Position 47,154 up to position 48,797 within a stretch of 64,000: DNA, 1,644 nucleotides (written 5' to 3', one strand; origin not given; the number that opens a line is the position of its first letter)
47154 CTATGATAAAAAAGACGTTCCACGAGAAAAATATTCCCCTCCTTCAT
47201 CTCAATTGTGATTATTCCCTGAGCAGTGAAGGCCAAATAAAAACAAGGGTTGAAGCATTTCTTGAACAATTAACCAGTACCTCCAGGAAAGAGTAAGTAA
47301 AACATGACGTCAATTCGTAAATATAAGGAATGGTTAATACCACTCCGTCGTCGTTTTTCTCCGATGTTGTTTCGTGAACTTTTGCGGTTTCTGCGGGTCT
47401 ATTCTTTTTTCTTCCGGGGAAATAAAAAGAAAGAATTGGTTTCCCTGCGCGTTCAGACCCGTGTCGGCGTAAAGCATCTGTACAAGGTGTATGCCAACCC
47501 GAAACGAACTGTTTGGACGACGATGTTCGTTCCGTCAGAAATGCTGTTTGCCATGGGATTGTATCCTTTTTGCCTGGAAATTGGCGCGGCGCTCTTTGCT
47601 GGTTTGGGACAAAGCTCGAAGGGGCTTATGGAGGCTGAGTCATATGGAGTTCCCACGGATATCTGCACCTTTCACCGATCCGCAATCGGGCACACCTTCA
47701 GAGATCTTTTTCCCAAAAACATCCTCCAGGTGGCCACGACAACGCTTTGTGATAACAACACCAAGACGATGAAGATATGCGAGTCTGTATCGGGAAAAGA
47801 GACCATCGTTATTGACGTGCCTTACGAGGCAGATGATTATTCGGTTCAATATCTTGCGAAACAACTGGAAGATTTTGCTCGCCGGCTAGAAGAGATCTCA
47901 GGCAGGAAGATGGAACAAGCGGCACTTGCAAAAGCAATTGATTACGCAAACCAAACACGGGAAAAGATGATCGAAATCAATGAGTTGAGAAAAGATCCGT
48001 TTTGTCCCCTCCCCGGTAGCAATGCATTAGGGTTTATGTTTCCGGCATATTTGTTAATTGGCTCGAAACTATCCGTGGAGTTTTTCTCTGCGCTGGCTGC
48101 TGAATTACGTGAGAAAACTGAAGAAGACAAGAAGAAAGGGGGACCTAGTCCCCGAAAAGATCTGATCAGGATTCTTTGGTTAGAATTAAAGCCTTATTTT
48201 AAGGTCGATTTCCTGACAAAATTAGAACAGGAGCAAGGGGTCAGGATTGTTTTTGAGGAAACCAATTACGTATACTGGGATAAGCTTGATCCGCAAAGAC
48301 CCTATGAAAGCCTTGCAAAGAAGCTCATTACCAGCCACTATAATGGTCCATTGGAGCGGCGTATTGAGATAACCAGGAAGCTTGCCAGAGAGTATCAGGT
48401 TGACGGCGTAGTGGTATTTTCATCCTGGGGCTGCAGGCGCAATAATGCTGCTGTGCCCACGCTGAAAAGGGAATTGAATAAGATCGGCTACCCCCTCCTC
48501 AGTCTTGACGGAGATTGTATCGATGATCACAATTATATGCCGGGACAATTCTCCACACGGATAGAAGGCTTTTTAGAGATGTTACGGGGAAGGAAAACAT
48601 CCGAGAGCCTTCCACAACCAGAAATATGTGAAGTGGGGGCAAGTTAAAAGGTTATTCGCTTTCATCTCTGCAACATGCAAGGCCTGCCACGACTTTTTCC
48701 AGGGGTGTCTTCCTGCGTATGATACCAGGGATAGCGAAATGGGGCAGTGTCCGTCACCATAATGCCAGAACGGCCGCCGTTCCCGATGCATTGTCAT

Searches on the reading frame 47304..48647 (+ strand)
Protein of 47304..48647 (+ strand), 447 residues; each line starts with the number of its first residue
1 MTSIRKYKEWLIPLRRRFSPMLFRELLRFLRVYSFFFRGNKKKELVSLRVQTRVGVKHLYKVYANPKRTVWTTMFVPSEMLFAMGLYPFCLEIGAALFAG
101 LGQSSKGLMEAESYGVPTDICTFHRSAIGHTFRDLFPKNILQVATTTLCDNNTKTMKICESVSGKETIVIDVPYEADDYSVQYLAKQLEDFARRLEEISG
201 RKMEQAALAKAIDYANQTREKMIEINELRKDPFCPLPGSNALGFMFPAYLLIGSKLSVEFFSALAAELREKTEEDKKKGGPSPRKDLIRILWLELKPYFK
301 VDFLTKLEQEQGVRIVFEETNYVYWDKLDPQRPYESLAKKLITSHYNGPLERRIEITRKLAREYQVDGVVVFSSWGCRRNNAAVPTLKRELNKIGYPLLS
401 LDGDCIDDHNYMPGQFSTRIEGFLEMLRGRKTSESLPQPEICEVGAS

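Call 54: find_encoding_contigs(protein=window:47304-48647:+, flank=10000, max_places=10)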
Protein window:47304-48647:+ (447 aa): 4 contigs read that carry it; 4 places shown.
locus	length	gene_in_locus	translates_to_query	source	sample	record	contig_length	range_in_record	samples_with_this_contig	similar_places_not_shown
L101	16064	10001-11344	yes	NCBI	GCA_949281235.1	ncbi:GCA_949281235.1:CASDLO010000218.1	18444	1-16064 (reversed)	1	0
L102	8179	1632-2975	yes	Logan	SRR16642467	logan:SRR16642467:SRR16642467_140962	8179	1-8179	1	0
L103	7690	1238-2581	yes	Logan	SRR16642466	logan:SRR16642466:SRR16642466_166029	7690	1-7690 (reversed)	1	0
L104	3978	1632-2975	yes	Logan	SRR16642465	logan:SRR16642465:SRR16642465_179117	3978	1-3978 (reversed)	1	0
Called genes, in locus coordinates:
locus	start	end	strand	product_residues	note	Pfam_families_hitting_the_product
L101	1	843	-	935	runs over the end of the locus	PF04453:LptD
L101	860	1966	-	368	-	PF00155:Aminotran_1_2 (weak), PF01041:DegT_DnrJ_EryC1, PF01053:Cys_Met_Meta_PP (weak)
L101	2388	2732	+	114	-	-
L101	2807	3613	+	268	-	PF07714:PK_Tyr_Ser-Thr, PF00069:Pkinase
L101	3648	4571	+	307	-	PF00149:Metallophos, PF12850:Metallophos_2 (faint)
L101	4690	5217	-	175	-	PF01967:MoaC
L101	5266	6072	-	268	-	-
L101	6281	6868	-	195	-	PF00027:cNMP_binding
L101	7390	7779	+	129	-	PF00115:COX1 (weak)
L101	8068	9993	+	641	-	PF01869:BcrAD_BadFG, PF06050:HGD-D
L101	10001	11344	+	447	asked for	PF06050:HGD-D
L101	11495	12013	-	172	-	PF04389:Peptidase_M28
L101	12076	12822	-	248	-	PF01416:PseudoU_synth_1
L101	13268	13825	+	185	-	PF04264:YceI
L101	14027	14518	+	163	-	PF00355:Rieske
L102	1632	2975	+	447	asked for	PF06050:HGD-D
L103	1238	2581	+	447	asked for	PF06050:HGD-D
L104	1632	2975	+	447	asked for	PF06050:HGD-D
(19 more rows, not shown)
